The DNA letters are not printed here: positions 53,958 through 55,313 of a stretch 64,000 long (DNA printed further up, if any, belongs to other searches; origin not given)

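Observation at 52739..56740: Low-GC island: wHTH-FIST regulator + PaaK/LuxE-like adenylating enzyme + ALDH/LuxC-like enzyme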

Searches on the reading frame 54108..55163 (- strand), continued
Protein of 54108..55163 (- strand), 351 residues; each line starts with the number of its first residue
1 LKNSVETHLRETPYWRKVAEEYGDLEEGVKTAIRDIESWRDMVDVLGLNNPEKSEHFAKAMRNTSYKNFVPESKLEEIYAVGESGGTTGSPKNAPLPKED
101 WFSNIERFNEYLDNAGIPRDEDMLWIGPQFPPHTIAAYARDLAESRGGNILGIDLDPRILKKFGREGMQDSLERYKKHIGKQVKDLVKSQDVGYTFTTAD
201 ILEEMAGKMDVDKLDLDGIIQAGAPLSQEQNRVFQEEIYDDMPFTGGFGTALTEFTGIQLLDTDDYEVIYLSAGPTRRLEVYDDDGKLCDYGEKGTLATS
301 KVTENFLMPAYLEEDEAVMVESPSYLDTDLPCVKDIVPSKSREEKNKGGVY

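Call 46: search_protein_families(library=pfam, proteins=[P0134, P0157, P0247, P0116, P0118], max_evalue=0.001)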
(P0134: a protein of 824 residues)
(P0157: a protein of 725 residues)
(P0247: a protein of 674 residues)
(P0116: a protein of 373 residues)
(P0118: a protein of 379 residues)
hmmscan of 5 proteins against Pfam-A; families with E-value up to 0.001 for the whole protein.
P0134 (824 aa): 2 families
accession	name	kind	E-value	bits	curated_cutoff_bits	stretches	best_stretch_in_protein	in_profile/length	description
PF00202.27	Aminotran_3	-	6.7e-82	275.8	30.5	1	32-437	11-403/403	Aminotransferase class-III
PF00501.34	AMP-binding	-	7.5e-12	45.2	29.9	1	654-774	248-375/384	AMP-binding enzyme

P0157 (725 aa): 3 families
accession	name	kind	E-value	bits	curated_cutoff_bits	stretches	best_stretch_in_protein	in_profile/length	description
PF08240.17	ADH_N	-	8.8e-27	93.8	23.5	1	24-134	1-104/104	Alcohol dehydrogenase GroES-like domain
PF00107.32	ADH_zinc_N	-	7.9e-21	74.8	31.8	1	173-293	1-124/129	Zinc-binding dehydrogenase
PF00501.34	AMP-binding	-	2.8e-07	30.1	29.9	1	551-674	246-374/384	AMP-binding enzyme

P0247 (674 aa): 2 families
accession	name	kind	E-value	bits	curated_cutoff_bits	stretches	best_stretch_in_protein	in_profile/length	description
PF12146.15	Hydrolase_4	-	4.5e-07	29.8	27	1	58-171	21-124/239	Serine aminopeptidase, S33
PF00561.26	Abhydrolase_1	-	5.3e-05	23.4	25.8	1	57-146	18-88/245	alpha/beta hydrolase fold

P0116 (373 aa): 1 family
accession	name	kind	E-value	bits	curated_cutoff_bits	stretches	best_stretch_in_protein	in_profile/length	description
PF00501.34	AMP-binding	-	6.9e-07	28.8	29.9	1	204-319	254-375/384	AMP-binding enzyme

P0118 (379 aa): 0 families
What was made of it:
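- The fusions to aminotransferase and ADH fit aldehyde production (call 46).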

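Call 47: predict_structure(alignment_id=A1)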
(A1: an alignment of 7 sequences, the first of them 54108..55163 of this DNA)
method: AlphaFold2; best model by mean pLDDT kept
length: 351 residues; sequences in the alignment: 7
mean_pLDDT: 81.6   pTM: 0.81
mean pLDDT of the five models: 81.6, 80.6, 80.1, 61.8, 57.5
residues with pLDDT >= 90: 119; 70-90: 160; 50-70: 54; < 50: 18
segments of 3 or more residues with pLDDT < 50: 83-89, 130-132, 155-157, 348-351
pLDDT, mean of each block of 10 residues (from residue 1): 92 92 91 91 91 89 87 88 49 76 87 91 74 66 89 55 57 61 69 85 82 86 84 89 84 79 88 86 93 94 89 93 88 89 55 31
secondary structure, 60 per line:
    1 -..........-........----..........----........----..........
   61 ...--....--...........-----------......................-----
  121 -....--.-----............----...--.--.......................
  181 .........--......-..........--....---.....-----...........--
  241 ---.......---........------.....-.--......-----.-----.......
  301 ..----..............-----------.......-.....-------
elements in order: H2-11 H13-20 H25-34 H39-46 H51-63 H66-69 H72-77 E78-82 E94-97 H98-115 E122-125 H134-145 E150-152 H158-189 E192-197 H199-208 H211-214 E218-222 H228-238 E244-250 E254-261 E268-272 E277-282 E294-302 E307-320 E332-338 H340-344

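Call 51: fold_search(model_id=the predicted structure, library=pdb)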
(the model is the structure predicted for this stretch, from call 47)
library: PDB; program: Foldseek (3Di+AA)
matches with E <= 10: 1653; with E <= 0.001: 441
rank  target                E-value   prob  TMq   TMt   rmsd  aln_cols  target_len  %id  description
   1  3hgu_A                2.5e-21  1.00  0.75  0.75   4.1       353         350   23  Structure of Phenazine Antibiotic Biosynthesis Protein (released 2010-04-28)
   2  3hgv_B                7.9e-21  1.00  0.73  0.74   4.4       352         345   23  Structure of Phenazine Antibiotic Biosynthesis Protein (released 2010-04-28)
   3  3hgv_A                1.6e-20  1.00  0.74  0.75   4.2       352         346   23  Structure of Phenazine Antibiotic Biosynthesis Protein (released 2010-04-28)
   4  3hgu_B                3.9e-20  1.00  0.73  0.74   4.1       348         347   23  Structure of Phenazine Antibiotic Biosynthesis Protein (released 2010-04-28)
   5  3l2k_A                5.0e-20  1.00  0.74  0.74   4.2       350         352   25  Structure of phenazine antibiotic biosynthesis protein with substrate (released 2010-05-26)
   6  9s45_D                2.7e-14  1.00  0.66  0.60   4.0       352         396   14  ClxA from Clostridium cavendishii in complex with 3-amino,4-hydroxybenzoic acid and its adenylate (released 2026-03-18)
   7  6wuq_A                3.7e-14  1.00  0.61  0.51   5.6       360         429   17  Crystal structure of AjiA1 in apo form (released 2020-12-09)
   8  6siw_B                3.7e-14  1.00  0.57  0.48   6.7       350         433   18  PaaK family AMP-ligase with AMP (released 2020-01-15)
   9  6siw_A                4.4e-14  1.00  0.59  0.49   6.2       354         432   17  PaaK family AMP-ligase with AMP (released 2020-01-15)
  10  6tm4_AAA              4.4e-14  1.00  0.59  0.49   6.4       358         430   17  NatL2 in complex with two molecules of salicylic acid (released 2020-01-15)
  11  6siy_B                4.7e-14  1.00  0.60  0.50   6.3       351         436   17  PaaK family AMP-ligase with AMP and substrate (released 2020-01-15)
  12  6six_A                5.7e-14  1.00  0.59  0.49   6.3       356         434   17  PaaK family AMP-ligase with ANP (released 2020-01-15)
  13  6tm4_BBB              7.3e-14  1.00  0.59  0.49   6.3       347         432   17  NatL2 in complex with two molecules of salicylic acid (released 2020-01-15)
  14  2y27_B                7.7e-14  1.00  0.67  0.57   4.2       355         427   14  crystal structure of PaaK1 in complex with ATP from Burkholderia cenocepacia (released 2011-05-04)
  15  2y27_A                9.9e-14  1.00  0.69  0.58   4.1       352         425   14  crystal structure of PaaK1 in complex with ATP from Burkholderia cenocepacia (released 2011-05-04)
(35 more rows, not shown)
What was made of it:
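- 54108..55199 (-): EhpF-type ANL adenylating enzyme without the C-terminal domain. It is annotated from TTG 55163 (351 aa). It probably starts at ATT 55199 (363 aa), 4 nt after an AGGTGA Shine-Dalgarno-like motif. The AF2 model (pLDDT 81.6) best matches 3hgu at TM 0.75 (calls 47, 51).
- On EhpF-type ANL adenylating enzymes (no C-terminal domain): PaaK-family structures follow, with lower target coverage (calls 47, 51).
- On Full-length PaaK / phenylacetate-CoA ligase: There is structural similarity to PaaK, but the protein is about 80 residues shorter (call 51).
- Fold: TM 0.75, with PaaK-family and ClxA structures next (call 51). The next-best structural matches are ClxA, AjiA1, NatL2 and PaaK (call 51).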

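Call 73: get_annotated_region(hit=H15, flank=5000)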
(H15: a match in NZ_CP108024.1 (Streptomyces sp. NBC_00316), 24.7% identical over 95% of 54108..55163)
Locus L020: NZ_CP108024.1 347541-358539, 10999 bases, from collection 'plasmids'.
description: Streptomyces sp. NBC_00316 plasmid unnamed1, complete sequence
organism: Streptomyces sp. NBC_00316 (NCBI taxid 2975710)
taxonomy: Bacteria; Actinomycetota; Actinomycetes; Kitasatosporales; Streptomycetaceae; Streptomyces; Streptomyces sp. NBC 00316
host: -; source: -; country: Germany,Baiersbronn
typing (MOB-suite, as given by PLSDB): non-mobilizable; replicon rep_cluster_1910
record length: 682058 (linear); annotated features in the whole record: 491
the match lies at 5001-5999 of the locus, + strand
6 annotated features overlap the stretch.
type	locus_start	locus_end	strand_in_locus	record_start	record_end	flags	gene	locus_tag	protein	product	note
CDS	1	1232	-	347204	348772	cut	-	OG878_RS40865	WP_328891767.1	bifunctional 3-(3-hydroxy-phenyl)propionate/3-hydroxycinnamic acid hydroxylase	-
CDS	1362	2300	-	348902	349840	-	-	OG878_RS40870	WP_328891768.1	hypothetical protein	-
CDS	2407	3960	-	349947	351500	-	-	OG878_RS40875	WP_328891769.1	FAD-dependent monooxygenase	-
CDS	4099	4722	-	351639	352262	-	wrbA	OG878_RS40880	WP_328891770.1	NAD(P)H:quinone oxidoreductase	-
CDS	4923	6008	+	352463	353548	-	-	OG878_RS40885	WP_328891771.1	arylcarboxylate reductase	-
CDS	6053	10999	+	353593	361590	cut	-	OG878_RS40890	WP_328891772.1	type I polyketide synthase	-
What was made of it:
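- One Streptomyces homolog sits before a PKS with no ALDH (call 73).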

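Call 74: get_annotated_region(hit=H11, flank=5000)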
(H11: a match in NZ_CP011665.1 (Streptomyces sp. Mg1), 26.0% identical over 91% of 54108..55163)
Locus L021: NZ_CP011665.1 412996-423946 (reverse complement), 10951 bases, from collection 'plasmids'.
description: Streptomyces sp. Mg1 plasmid pSMg1-1, complete sequence
organism: Streptomyces sp. Mg1 (NCBI taxid 465541)
taxonomy: Bacteria; Actinomycetota; Actinomycetes; Kitasatosporales; Streptomycetaceae; Streptomyces; Streptomyces sp. Mg1
host: -; source: -; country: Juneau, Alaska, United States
typing (MOB-suite, as given by PLSDB): non-mobilizable
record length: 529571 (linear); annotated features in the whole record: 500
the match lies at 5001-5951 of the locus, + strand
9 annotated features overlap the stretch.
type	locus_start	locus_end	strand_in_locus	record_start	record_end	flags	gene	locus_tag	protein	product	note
CDS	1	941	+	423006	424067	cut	-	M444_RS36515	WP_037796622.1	class I SAM-dependent methyltransferase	-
CDS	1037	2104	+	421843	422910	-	-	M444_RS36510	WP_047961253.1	helix-turn-helix domain-containing protein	-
CDS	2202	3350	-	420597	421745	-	-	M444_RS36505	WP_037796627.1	FAD-dependent monooxygenase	-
CDS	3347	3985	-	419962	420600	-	-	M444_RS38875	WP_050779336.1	hypothetical protein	-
CDS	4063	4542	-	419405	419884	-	-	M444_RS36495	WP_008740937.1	carboxymuconolactone decarboxylase family protein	-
CDS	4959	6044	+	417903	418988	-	-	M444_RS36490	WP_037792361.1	AMP-binding protein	-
CDS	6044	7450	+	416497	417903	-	-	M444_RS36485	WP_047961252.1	aldehyde dehydrogenase family protein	-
CDS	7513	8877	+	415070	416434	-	-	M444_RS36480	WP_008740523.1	3-deoxy-7-phosphoheptulonate synthase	GO:0009073 - aromatic amino acid family biosynthetic process [Evidence IEA]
CDS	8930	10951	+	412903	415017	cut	pabB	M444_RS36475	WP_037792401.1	aminodeoxychorismate synthase component I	GO:0009396 - folic acid-containing compound biosynthetic process [Evidence IEA]; GO:0008153 - para-aminobenzoic acid ...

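Call 82: search_protein_families(library=pfam, proteins=[L007:5839-6939:+, L006:5935-7023:+, P0001, P0002, P0003, P0004, P0005, P0006, L021:4959-6044:+, L020:4923-6008:+], max_evalue=1)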
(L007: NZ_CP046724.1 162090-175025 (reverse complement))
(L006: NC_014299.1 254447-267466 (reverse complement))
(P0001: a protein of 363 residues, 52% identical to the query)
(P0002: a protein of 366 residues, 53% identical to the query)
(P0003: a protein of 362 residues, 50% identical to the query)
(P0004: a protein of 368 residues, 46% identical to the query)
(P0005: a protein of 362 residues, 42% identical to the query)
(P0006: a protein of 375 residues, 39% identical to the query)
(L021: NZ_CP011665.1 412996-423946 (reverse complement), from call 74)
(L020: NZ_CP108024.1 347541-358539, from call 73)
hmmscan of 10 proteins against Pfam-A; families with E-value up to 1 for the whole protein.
L007:5839-6939:+ (366 aa): 1 family
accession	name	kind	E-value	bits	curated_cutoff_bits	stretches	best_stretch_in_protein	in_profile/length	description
PF00501.34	AMP-binding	-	1.3e-06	28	29.9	1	96-315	170-374/384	AMP-binding enzyme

L006:5935-7023:+ (362 aa): 1 family
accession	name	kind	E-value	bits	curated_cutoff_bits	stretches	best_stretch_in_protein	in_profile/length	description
PF00501.34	AMP-binding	-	0.038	13.2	29.9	0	94-107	170-183/384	AMP-binding enzyme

P0001 (363 aa): 2 families
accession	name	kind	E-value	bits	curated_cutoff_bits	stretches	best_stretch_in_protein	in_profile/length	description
PF00501.34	AMP-binding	-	0.00043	19.6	29.9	1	71-127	151-201/384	AMP-binding enzyme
PF01990.22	ATP-synt_F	-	0.24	12.2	23.5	1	187-223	26-62/91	ATP synthase (F/14-kDa) subunit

P0002 (366 aa): 1 family
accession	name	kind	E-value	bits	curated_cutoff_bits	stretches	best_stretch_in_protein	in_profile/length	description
PF15603.11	Imm74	-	0.05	14.1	27.1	1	107-132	51-76/80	Immunity protein 74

P0003 (362 aa): 2 families
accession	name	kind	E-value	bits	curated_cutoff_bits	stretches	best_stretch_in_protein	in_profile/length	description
PF00501.34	AMP-binding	-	1e-05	25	29.9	1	85-308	160-373/384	AMP-binding enzyme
PF19381.4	DUF5956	-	0.11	13.2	24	1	90-140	39-92/100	Family of unknown function (DUF5956)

P0004 (368 aa): 2 families
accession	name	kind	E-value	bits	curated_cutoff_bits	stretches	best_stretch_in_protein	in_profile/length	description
PF18855.6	baeRF_family11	-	0.065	14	27.2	1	180-240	57-117/139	Bacterial archaeo-eukaryotic release factor family 11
PF01990.22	ATP-synt_F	-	0.097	13.4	23.5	1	189-230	23-64/91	ATP synthase (F/14-kDa) subunit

P0005 (362 aa): 1 family
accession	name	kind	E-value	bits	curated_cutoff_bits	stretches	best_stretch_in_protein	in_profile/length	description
PF00501.34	AMP-binding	-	5.8e-07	29.1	29.9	1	43-311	112-376/384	AMP-binding enzyme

P0006 (375 aa): 1 family
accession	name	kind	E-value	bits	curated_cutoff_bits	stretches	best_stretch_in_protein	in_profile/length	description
PF00501.34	AMP-binding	-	5.5e-06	25.9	29.9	1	209-324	254-378/384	AMP-binding enzyme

L021:4959-6044:+ (361 aa): 1 family
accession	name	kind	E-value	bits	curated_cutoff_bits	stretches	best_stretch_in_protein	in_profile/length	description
PF00501.34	AMP-binding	-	1.1e-07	31.5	29.9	1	192-311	251-375/384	AMP-binding enzyme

L020:4923-6008:+ (361 aa): 1 family
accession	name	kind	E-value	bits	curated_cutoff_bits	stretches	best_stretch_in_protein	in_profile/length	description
PF00501.34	AMP-binding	-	0.00023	20.6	29.9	1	193-297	245-360/384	AMP-binding enzyme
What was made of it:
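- On LuxE acyl-protein synthetase (PF04443): No hit at E<=1 for eight relatives, including EhpF (call 82).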

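Call 83: search_protein_families(library=ncbifam, proteins=[L020:4923-6008:+, L007:5839-6939:+, L021:4959-6044:+, L007:6939-8360:+, L021:6044-7450:+], max_evalue=0.001)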
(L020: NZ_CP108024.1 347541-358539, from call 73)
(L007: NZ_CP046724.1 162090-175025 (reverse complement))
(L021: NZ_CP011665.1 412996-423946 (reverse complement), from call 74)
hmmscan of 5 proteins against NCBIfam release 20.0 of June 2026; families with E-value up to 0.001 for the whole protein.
L020:4923-6008:+ (361 aa): 2 families
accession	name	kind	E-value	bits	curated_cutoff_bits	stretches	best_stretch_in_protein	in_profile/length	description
TIGR01733.1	AA-adenyl-dom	subfamily_domain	3.2e-05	22.9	317.4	1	177-308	183-320/409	amino acid adenylation domain-containing protein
TIGR02155.1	PA_CoA_ligase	equivalog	4.6e-05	22.1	646.3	1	41-161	28-146/422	phenylacetate--CoA ligase PaaK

L007:5839-6939:+ (366 aa): 1 family
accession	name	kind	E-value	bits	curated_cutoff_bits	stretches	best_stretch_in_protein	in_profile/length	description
TIGR01733.1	AA-adenyl-dom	subfamily_domain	0.00012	21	317.4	0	174-276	182-282/409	amino acid adenylation domain-containing protein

L021:4959-6044:+ (361 aa): 0 families

L007:6939-8360:+ (473 aa): 10 families
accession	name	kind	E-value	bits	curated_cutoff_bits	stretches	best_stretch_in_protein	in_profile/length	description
TIGR01722.1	MMSDH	subfamily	5.3e-07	28.7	448.5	1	160-308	139-297/477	CoA-acylating methylmalonate-semialdehyde dehydrogenase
TIGR02299.1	HpaE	equivalog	2.2e-06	26.6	638.35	1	159-314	137-300/488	5-carboxymethyl-2-hydroxymuconate semialdehyde dehydrogenase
NF002852.0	PRK03137.1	subfamily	1.2e-05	24.3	648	1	177-301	193-332/514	L-glutamate gamma-semialdehyde dehydrogenase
TIGR01804.1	BADH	equivalog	4.3e-05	22.2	668.6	1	160-315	136-299/467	betaine-aldehyde dehydrogenase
TIGR03250.1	PhnAcAld_DH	equivalog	6.1e-05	21.8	635.65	1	164-318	146-306/472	phosphonoacetaldehyde dehydrogenase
TIGR03216.1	OH_muco_semi_DH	equivalog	8.1e-05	21.4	693.25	1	159-314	141-305/481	2-hydroxymuconic semialdehyde dehydrogenase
NF042993.1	AlphKGSA_gudD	equivalog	0.00014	20.8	770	1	160-300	143-294/481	alpha-ketoglutaric semialdehyde dehydrogenase GucD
NF006992.0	PRK09457.1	subfamily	0.00015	20.5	514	1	179-308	158-298/487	succinylglutamate-semialdehyde dehydrogenase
NF052305.1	DioxValDhHalo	equivalog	0.00025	20.1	750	1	115-301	100-296/483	2,5-dioxovalerate dehydrogenase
TIGR03240.1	arg_catab_astD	equivalog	0.00028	19.8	579.3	1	179-303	156-289/484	succinylglutamate-semialdehyde dehydrogenase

L021:6044-7450:+ (468 aa): 17 families
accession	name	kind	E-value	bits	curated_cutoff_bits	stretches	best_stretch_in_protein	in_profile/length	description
TIGR01722.1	MMSDH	subfamily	2.9e-07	29.5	448.5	1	145-319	134-315/477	CoA-acylating methylmalonate-semialdehyde dehydrogenase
TIGR02299.1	HpaE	equivalog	1.5e-06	27.1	638.35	1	126-394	116-393/488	5-carboxymethyl-2-hydroxymuconate semialdehyde dehydrogenase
NF008869.0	PRK11904.1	equivalog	4.6e-06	24.7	747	1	148-241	686-782/1042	bifunctional proline dehydrogenase/L-glutamate gamma-semialdehyde dehydrogenase PutA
NF006916.0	PRK09407.1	equivalog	7.2e-06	24.9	521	1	144-232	153-242/526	succinic semialdehyde dehydrogenase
NF006992.0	PRK09457.1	subfamily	7.3e-06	24.9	514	1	148-240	135-229/487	succinylglutamate-semialdehyde dehydrogenase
NF052305.1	DioxValDhHalo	equivalog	1.3e-05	24.3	750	1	111-228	105-224/483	2,5-dioxovalerate dehydrogenase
NF045736.1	PaDhStyDRhodo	equivalog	1.4e-05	23.9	800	1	138-225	135-223/479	phenylacetaldehyde dehydrogenase StyD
TIGR01804.1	BADH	equivalog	2e-05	23.3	668.6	1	118-228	105-216/467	betaine-aldehyde dehydrogenase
TIGR01237.1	D1pyr5carbox2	equivalog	2.3e-05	23.4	659.65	1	134-228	154-250/511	L-glutamate gamma-semialdehyde dehydrogenase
NF007352.0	PRK09847.1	equivalog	3.8e-05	22.4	850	1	147-226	157-238/495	aldehyde dehydrogenase PuuC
TIGR03250.1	PhnAcAld_DH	equivalog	7.7e-05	21.5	635.65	1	143-248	134-248/472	phosphonoacetaldehyde dehydrogenase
TIGR03240.1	arg_catab_astD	equivalog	7.9e-05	21.6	579.3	1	151-241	135-228/484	succinylglutamate-semialdehyde dehydrogenase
NF002852.0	PRK03137.1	subfamily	8.9e-05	21.5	648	1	153-227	176-253/514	L-glutamate gamma-semialdehyde dehydrogenase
NF045735.1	PaDhStyDPseudo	equivalog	0.00015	20.6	850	1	144-222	143-223/483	phenylacetaldehyde dehydrogenase StyD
NF010000.0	PRK13473.1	subfamily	0.00021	20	615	1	151-228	141-220/475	aminobutyraldehyde dehydrogenase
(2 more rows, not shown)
